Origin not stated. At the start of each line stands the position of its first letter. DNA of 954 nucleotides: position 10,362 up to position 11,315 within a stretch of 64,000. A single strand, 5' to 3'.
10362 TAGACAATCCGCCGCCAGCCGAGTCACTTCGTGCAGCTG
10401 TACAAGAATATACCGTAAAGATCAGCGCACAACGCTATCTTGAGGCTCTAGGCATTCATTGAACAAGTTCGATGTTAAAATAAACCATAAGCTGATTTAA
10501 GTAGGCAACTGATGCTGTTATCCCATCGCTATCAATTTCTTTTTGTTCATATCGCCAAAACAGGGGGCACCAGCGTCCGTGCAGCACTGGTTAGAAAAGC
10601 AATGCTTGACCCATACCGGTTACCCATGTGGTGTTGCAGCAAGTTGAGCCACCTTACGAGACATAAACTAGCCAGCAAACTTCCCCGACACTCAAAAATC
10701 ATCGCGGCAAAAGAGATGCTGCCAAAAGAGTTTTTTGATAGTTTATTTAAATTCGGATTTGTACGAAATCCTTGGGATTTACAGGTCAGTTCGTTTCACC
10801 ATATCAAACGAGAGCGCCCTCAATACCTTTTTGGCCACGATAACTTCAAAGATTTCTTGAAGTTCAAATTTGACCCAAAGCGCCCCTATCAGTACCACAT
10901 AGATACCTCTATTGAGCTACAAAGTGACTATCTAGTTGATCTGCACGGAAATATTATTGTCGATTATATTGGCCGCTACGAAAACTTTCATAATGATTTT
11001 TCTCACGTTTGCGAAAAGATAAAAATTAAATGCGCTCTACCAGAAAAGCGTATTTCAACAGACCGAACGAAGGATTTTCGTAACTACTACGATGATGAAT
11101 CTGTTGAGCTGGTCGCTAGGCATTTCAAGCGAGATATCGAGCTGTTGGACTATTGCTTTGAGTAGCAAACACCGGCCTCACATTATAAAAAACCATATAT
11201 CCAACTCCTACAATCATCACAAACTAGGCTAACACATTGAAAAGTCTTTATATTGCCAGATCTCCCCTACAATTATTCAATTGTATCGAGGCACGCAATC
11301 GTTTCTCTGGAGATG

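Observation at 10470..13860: AT-rich insert in the LPS/pseudaminic-acid locus carrying a family-2 sulfotransferase and two orphan transferase-like genes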

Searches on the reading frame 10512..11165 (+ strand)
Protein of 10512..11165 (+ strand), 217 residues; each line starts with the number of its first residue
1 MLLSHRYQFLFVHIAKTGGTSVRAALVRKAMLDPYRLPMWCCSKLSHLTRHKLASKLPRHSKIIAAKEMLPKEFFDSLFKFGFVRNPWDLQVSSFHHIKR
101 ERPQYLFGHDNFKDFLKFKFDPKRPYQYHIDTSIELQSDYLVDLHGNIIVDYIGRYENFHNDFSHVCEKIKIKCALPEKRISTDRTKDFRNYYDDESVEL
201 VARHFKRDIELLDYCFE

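Call 4: search_protein_families(library=pfam, proteins=[window:10512-11165:+], max_evalue=0.01)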
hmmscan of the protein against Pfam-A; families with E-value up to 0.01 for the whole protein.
window:10512-11165:+ (217 aa): 1 family
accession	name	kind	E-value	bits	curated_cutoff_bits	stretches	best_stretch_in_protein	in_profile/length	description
PF03567.20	Sulfotransfer_2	-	1.1e-12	49.1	22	1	3-214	5-251/252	Sulfotransferase family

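Call 5: search_protein_families(library=ncbifam, proteins=[window:10512-11165:+], max_evalue=0.01)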
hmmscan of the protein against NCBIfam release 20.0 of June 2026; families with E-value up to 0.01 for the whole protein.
window:10512-11165:+ (217 aa): 0 families

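Call 7: search_solved_structures(query=window:10512-11165:+, max_evalue=1, show_alignments=2)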
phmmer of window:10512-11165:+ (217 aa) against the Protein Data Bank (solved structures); distinct sequences matched with E-value up to 1: 5.
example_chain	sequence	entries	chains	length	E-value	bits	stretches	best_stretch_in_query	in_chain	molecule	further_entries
1fmj_A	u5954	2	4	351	0.0086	19.2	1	67-168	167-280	RETINOL DEHYDRATASE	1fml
1x8j_A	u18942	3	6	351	0.012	18.7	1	67-131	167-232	retinol dehydratase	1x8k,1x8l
7r0o_A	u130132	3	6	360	0.016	18.3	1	42-131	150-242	AGAP001425-PA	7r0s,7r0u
7d1x_A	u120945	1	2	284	0.28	14.2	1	58-100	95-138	Sulfotransferase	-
7eov_A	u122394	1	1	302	0.29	14.2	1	58-100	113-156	cytosolic sulfotransferase SULT2A8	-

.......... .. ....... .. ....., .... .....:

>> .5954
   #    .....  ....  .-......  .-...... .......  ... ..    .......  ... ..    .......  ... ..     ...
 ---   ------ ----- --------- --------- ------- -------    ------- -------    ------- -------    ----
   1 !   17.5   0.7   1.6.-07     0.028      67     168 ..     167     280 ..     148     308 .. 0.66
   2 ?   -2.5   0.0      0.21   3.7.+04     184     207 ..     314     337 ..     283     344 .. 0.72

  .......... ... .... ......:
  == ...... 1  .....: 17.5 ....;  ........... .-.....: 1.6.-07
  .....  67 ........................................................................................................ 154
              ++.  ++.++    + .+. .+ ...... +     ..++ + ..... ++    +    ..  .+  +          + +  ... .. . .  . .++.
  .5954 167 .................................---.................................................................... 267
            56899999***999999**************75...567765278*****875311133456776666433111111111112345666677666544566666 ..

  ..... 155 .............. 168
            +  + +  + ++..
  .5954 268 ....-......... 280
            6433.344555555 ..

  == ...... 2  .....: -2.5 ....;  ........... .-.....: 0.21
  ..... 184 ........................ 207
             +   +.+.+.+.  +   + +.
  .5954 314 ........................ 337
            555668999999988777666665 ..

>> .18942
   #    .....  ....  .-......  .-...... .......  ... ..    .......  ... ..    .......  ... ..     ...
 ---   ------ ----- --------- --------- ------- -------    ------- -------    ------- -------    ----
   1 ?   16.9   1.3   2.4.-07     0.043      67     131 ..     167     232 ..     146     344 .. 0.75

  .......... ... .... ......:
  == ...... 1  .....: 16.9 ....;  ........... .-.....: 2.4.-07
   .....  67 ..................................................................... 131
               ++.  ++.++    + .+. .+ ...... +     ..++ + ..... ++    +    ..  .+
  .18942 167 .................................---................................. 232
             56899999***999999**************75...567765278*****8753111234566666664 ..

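Call 18: find_homologous_proteins(query=window:10512-11165:+)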
Query window:10512-11165:+ (217 aa): 2079 proteins with E <= 0.001 among 2140 candidates; the best 120 are listed.
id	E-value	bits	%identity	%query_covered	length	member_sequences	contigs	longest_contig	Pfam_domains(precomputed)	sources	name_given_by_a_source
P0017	4.3e-146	503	100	100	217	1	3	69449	PF03567.21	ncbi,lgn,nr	ncbi:MAG: sulfotransferase family protein [Gammaproteobacteria bacterium]|nr:sulfotransferase family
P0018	5.2e-121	421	81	100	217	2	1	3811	PF03567.21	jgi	-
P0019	3.9e-120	418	82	100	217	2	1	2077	PF03567.21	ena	-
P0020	5.9e-120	417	83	100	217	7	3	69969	PF03567.21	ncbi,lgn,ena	-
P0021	1.1e-116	406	81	100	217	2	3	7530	PF03567.21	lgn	-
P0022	8.8e-116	403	81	100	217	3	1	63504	PF03567.21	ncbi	-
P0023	1.5e-115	403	78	100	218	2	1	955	PF03567.21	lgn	-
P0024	3.1e-112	392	77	100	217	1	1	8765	PF03567.21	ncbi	-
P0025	1.5e-111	390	78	100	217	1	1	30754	PF03567.21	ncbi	-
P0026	5.6e-111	388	76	100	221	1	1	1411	PF03567.21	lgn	-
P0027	3.9e-110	385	75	100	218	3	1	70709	PF03567.21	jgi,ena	-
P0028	4.4e-110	385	76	100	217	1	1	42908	PF03567.21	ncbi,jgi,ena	-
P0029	2.6e-109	382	73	100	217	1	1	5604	PF03567.21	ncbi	-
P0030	1.5e-108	380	73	100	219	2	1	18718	PF03567.21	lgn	-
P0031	2.9e-105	369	71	100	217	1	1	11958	PF03567.21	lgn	-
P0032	3.4e-105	369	71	100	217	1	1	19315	PF03567.21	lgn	-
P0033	5.4e-104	365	71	100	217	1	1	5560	PF03567.21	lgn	-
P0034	2.6e-100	353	68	100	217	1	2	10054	PF03567.21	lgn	-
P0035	2.1e-99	350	69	100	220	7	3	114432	PF03567.21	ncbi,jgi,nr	ncbi:MAG: sulfotransferase family protein [Chromatiaceae bacterium]|jgi:hypothetical protein|nr:sulf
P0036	1.9e-98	347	69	100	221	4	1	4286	PF03567.21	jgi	jgi:hypothetical protein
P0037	2.2e-98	347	69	100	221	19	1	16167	PF03567.21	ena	-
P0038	4.3e-98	346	68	100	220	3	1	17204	PF03567.21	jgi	-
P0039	5.3e-98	345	68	100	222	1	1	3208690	PF03567.21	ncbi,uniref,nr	ncbi:sulfotransferase family 2 domain-containing protein [Allochromatium tepidum]|uniref:Sulfotransf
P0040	5.9e-98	345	67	100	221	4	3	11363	PF03567.21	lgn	-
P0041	6.9e-98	345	69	100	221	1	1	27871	PF03567.21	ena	-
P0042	1.1e-97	344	68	100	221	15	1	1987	PF03567.21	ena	-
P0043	1.5e-97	344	67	100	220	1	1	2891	PF03567.21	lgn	-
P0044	1.5e-97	344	68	100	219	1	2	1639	PF03567.21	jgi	jgi:hypothetical protein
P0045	3.2e-97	343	67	100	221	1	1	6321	PF03567.21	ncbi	-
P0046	3.5e-97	343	68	100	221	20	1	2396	PF03567.21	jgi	jgi:hypothetical protein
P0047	3.8e-97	343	68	100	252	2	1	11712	PF03567.21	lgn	-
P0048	4.4e-97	342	68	100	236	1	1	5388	PF03567.21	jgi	jgi:hypothetical protein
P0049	5.0e-97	342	68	100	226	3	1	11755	PF03567.21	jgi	jgi:hypothetical protein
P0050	5.6e-97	342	69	100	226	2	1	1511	PF03567.21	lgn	-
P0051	9.8e-97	341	67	100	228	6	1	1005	PF03567.21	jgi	jgi:hypothetical protein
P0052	1.0e-96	341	67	100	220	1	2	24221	PF03567.21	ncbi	-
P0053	1.1e-96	341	67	100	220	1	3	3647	PF03567.21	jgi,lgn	jgi:hypothetical protein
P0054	1.1e-96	341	69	100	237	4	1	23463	PF03567.21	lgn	-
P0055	1.5e-96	341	68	100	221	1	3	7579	PF03567.21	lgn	-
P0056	1.6e-96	340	67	100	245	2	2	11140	PF03567.21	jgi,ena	-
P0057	1.8e-96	340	67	100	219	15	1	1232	PF03567.21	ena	-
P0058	1.8e-96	340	67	100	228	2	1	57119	PF03567.21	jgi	jgi:hypothetical protein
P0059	1.9e-96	340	67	100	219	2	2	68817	PF03567.21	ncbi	ncbi:MAG: sulfotransferase family 2 domain-containing protein [Thermochromatium sp.]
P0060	2.1e-96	340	66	100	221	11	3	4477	PF03567.21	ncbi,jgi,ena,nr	ncbi:MAG: sulfotransferase [Chromatiaceae bacterium]|nr:sulfotransferase [Chromatiaceae bacterium]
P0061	2.2e-96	340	68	100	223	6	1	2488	PF03567.21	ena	-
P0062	2.2e-96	340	68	100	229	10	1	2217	PF03567.21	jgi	jgi:hypothetical protein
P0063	2.3e-96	340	66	100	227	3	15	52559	PF03567.21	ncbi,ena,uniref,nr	ncbi:sulfotransferase family 2 domain-containing protein [uncultured Thiodictyon sp.]|uniref:sulfotr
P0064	2.5e-96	340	69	100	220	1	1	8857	PF03567.21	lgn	-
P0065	2.9e-96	340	66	100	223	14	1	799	PF03567.21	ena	-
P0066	3.1e-96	340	67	100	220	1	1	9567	PF03567.21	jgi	jgi:hypothetical protein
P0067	3.2e-96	339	67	100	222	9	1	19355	PF03567.21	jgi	jgi:hypothetical protein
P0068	4.1e-96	339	68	100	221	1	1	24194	PF03567.21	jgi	jgi:hypothetical protein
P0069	5.2e-96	339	67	100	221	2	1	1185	PF03567.21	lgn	-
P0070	6.3e-96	339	70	100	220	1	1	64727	PF03567.21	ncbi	-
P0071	7.1e-96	338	67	100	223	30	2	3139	PF03567.21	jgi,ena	-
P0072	8.5e-96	338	67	100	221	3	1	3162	PF03567.21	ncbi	ncbi:MAG: sulfotransferase family 2 domain-containing protein [Chromatiaceae bacterium]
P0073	8.7e-96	338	67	100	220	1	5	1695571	PF03567.21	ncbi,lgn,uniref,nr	ncbi:sulfotransferase family protein [Marichromatium gracile]|uniref:Sulfotransferase n=1 Tax=Marich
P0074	8.8e-96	338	69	100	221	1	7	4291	PF03567.21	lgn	-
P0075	8.9e-96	338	66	100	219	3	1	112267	PF03567.21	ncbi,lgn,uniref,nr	ncbi:sulfotransferase family 2 domain-containing protein [Allochromatium palmeri]|uniref:Sulfotransf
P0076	9.7e-96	338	69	100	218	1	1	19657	PF03567.21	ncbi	-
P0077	1.0e-95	338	67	100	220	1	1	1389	PF03567.21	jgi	-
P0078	1.1e-95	338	67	100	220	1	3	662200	PF03567.21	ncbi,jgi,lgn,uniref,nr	ncbi:sulfotransferase family 2 domain-containing protein [Marichromatium gracile]|uniref:Sulfotransf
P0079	1.3e-95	338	66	100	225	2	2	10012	PF03567.21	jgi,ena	-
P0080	1.3e-95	337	67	100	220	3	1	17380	PF03567.21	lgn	-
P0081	1.3e-95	337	67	100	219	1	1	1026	PF03567.21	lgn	-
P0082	1.3e-95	337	65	100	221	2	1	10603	PF03567.21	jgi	jgi:hypothetical protein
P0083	1.6e-95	337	66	100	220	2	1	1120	PF03567.21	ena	-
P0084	1.8e-95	337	67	100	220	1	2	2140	PF03567.21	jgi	-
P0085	2.0e-95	337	67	100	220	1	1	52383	PF03567.21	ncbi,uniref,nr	ncbi:sulfotransferase family 2 domain-containing protein [Marichromatium bheemlicum]|uniref:Sulfotra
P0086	2.5e-95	337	66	100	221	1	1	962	PF03567.21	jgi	jgi:hypothetical protein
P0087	3.0e-95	336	66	100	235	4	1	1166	PF03567.21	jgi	jgi:hypothetical protein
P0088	3.2e-95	336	65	100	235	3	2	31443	PF03567.21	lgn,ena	-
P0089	3.2e-95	336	65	100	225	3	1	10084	PF03567.21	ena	-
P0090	3.2e-95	336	67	100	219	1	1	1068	PF03567.21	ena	-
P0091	3.2e-95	336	66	100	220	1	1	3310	PF03567.21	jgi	-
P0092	3.4e-95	336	66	100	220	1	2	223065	PF03567.21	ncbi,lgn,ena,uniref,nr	ncbi:sulfotransferase family 2 domain-containing protein [Thiobaca trueperi]|uniref:Sulfotransferase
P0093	3.5e-95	336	67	100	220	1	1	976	PF03567.21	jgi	jgi:hypothetical protein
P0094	3.5e-95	336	67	100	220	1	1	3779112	PF03567.21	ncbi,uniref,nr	ncbi:Sulfotransferase family [Marichromatium purpuratum 984]|uniref:Sulfotransferase family n=1 Tax=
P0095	4.1e-95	336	67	100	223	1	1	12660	PF03567.21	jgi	jgi:hypothetical protein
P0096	4.1e-95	336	67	100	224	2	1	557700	PF03567.21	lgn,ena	-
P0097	4.2e-95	336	67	100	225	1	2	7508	PF03567.21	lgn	-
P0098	5.0e-95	336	67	100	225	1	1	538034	PF03567.21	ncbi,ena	-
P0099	6.6e-95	335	66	100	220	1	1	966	PF03567.21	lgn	-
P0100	7.9e-95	335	67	100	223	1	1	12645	PF03567.21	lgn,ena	-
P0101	8.4e-95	335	66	100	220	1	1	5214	PF03567.21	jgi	jgi:hypothetical protein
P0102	9.7e-95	335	67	100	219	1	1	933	PF03567.21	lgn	-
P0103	1.3e-94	334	65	100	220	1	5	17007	PF03567.21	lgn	-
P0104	1.4e-94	334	66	100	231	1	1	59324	PF03567.21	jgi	jgi:hypothetical protein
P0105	1.4e-94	334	66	100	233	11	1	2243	PF03567.21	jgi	-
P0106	1.5e-94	334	66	100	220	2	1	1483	PF03567.21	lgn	-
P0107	1.8e-94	334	66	100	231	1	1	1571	PF03567.21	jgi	jgi:hypothetical protein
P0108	1.9e-94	334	66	100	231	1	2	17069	PF03567.21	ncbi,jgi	jgi:hypothetical protein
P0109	2.3e-94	333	64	100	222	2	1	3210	PF03567.21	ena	-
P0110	2.3e-94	333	66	100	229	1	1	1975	PF03567.21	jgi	jgi:hypothetical protein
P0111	2.4e-94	333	66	100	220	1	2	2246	PF03567.21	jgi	jgi:hypothetical protein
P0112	2.4e-94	333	66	100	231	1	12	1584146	PF03567.21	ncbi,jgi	jgi:hypothetical protein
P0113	2.6e-94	333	65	100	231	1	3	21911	PF03567.21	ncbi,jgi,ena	jgi:hypothetical protein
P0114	2.7e-94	333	65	100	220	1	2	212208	PF03567.21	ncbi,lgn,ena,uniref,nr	ncbi:Sulfotransferase family protein [Fontimonas thermophila]|uniref:Sulfotransferase family protein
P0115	2.8e-94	333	67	100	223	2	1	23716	PF03567.21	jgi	jgi:hypothetical protein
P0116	2.9e-94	333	67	100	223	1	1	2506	PF03567.21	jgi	-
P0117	3.1e-94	333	65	100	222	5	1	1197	PF03567.21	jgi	jgi:hypothetical protein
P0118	3.2e-94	333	67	100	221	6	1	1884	PF03567.21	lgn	-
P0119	3.3e-94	333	66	100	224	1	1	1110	PF03567.21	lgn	-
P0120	3.4e-94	333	65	100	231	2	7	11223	PF03567.21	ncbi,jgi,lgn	jgi:hypothetical protein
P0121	3.4e-94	333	66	100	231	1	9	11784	PF03567.21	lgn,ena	-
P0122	3.4e-94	333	65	100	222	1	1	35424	PF03567.21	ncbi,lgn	-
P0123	3.5e-94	333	66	100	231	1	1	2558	PF03567.21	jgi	jgi:hypothetical protein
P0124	3.5e-94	333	67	100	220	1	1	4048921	PF03567.21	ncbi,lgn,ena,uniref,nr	ncbi:Sulfotransferase family [Thioflavicoccus mobilis 8321]|uniref:Sulfotransferase family n=1 Tax=T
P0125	3.6e-94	333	65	100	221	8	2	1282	PF03567.21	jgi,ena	jgi:hypothetical protein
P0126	4.0e-94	333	67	100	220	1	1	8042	PF03567.21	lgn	-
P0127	4.1e-94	333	67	100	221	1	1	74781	PF03567.21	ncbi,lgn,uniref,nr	ncbi:sulfotransferase family protein [Thiorhodococcus mannitoliphagus]|uniref:Sulfotransferase famil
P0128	4.3e-94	333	67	100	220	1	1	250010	PF03567.21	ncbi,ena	-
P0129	4.4e-94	332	66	100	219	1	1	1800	PF03567.21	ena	-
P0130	4.4e-94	332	68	100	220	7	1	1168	PF03567.21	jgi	jgi:hypothetical protein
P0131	4.6e-94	332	66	100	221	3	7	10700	PF03567.21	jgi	jgi:hypothetical protein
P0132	4.8e-94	332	69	100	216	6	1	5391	PF03567.21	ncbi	-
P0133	5.1e-94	332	65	100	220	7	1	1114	PF03567.21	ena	-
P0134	5.5e-94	332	66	100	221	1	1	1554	PF03567.21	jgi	jgi:hypothetical protein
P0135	6.4e-94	332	65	100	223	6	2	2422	PF03567.21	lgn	-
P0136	6.4e-94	332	67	100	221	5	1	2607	PF03567.21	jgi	jgi:hypothetical protein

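Call 19: find_encoding_contigs(protein=P0020, flank=10000, max_places=2)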
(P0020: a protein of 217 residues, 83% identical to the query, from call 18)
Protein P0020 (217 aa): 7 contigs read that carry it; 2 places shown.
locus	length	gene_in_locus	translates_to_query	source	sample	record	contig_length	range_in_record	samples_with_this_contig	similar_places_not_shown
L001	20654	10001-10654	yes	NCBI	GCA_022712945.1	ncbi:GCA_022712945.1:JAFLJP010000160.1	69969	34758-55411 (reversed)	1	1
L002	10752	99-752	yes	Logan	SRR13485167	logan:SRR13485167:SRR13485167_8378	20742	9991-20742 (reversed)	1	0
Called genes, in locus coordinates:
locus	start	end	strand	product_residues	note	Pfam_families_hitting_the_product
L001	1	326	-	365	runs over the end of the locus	PF01168:Ala_racemase_N, PF00842:Ala_racemase_C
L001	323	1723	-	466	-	PF00772:DnaB, PF03796:DnaB_C, PF06745:ATPase (weak), PF13481:AAA_25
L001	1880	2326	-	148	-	PF01281:Ribosomal_L9_N, PF03948:Ribosomal_L9_C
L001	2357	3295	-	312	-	PF09991:DUF2232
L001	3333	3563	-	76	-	PF01084:Ribosomal_S18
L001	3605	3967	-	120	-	PF01250:Ribosomal_S6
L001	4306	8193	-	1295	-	PF00270:DEAD (weak), PF00271:Helicase_C, PF21010:HA2_C, PF07717:OB_NTP_bind, PF11898:DUF3418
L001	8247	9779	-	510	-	PF00916:Sulfate_transp, PF01740:STAS (weak)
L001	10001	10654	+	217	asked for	PF03567:Sulfotransfer_2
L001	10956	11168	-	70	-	PF10276:zf-CHCC (weak)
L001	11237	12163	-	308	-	PF01063:Aminotran_4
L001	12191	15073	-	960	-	PF03710:GlnE, PF08335:GlnD_UR_UTase, PF03710:GlnE, PF08335:GlnD_UR_UTase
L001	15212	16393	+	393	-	PF00437:T2SSE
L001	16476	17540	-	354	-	PF01208:URO-D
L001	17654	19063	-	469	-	PF14691:Fer4_20, PF07992:Pyr_redox_2, PF13241:NAD_binding_7 (faint), PF00070:Pyr_redox (faint), PF03807:F420_oxidored (faint), PF12831:FAD_oxidored (faint), PF13450:NAD_binding_8 (weak), PF13738:Pyr_redox_3 (faint)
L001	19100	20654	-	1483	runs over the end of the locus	PF00310:GATase_2, PF04898:Glu_syn_central, PF01645:Glu_synthase, PF01493:GXGXG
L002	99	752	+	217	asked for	PF03567:Sulfotransfer_2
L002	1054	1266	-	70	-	PF10276:zf-CHCC (weak)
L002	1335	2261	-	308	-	PF01063:Aminotran_4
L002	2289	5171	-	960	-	PF03710:GlnE, PF08335:GlnD_UR_UTase, PF03710:GlnE, PF08335:GlnD_UR_UTase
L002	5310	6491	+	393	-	PF00437:T2SSE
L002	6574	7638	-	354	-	PF01208:URO-D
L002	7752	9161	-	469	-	PF14691:Fer4_20, PF07992:Pyr_redox_2, PF13241:NAD_binding_7 (faint), PF00070:Pyr_redox (faint), PF03807:F420_oxidored (faint), PF12831:FAD_oxidored (faint), PF13450:NAD_binding_8 (weak), PF13738:Pyr_redox_3 (faint)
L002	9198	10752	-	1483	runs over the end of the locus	PF00310:GATase_2, PF04898:Glu_syn_central, PF01645:Glu_synthase, PF01493:GXGXG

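Call 20: find_encoding_contigs(protein=P0094, flank=10000, max_places=1)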
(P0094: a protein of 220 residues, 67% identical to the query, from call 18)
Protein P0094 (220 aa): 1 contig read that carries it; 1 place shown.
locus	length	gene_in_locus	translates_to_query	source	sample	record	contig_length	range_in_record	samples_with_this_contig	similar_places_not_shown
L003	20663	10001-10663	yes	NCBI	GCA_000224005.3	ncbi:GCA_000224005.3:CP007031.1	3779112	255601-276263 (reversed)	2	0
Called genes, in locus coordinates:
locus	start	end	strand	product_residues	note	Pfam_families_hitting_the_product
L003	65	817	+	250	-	PF01925:TauE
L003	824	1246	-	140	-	PF05099:TerB (faint)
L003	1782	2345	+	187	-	PF00160:Pro_isomerase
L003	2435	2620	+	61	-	-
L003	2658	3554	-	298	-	PF01068:DNA_ligase_A_M (weak), PF14743:DNA_ligase_OB_2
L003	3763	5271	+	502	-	PF08668:HDOD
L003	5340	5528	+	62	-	PF13627:LptM_cons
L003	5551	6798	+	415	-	PF00278:Orn_DAP_Arg_deC, PF01168:Ala_racemase_N (weak), PF02784:Orn_Arg_deC_N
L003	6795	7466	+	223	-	PF05175:MTS (weak), PF13489:Methyltransf_23, PF08241:Methyltransf_11, PF08242:Methyltransf_12, PF13649:Methyltransf_25, PF13847:Methyltransf_31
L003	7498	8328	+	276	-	PF01678:DAP_epimerase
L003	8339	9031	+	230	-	PF04340:DUF484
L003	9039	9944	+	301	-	PF02899:Phage_int_SAM_1, PF13495:Phage_int_SAM_4 (weak), PF00589:Phage_integrase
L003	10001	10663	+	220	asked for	PF03567:Sulfotransfer_2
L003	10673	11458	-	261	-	PF09955:DUF2189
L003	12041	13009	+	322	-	PF00753:Lactamase_B, PF19583:ODP (weak), PF23023:Anti-Pycsar_Apyc1 (weak), PF12706:Lactamase_B_2 (faint)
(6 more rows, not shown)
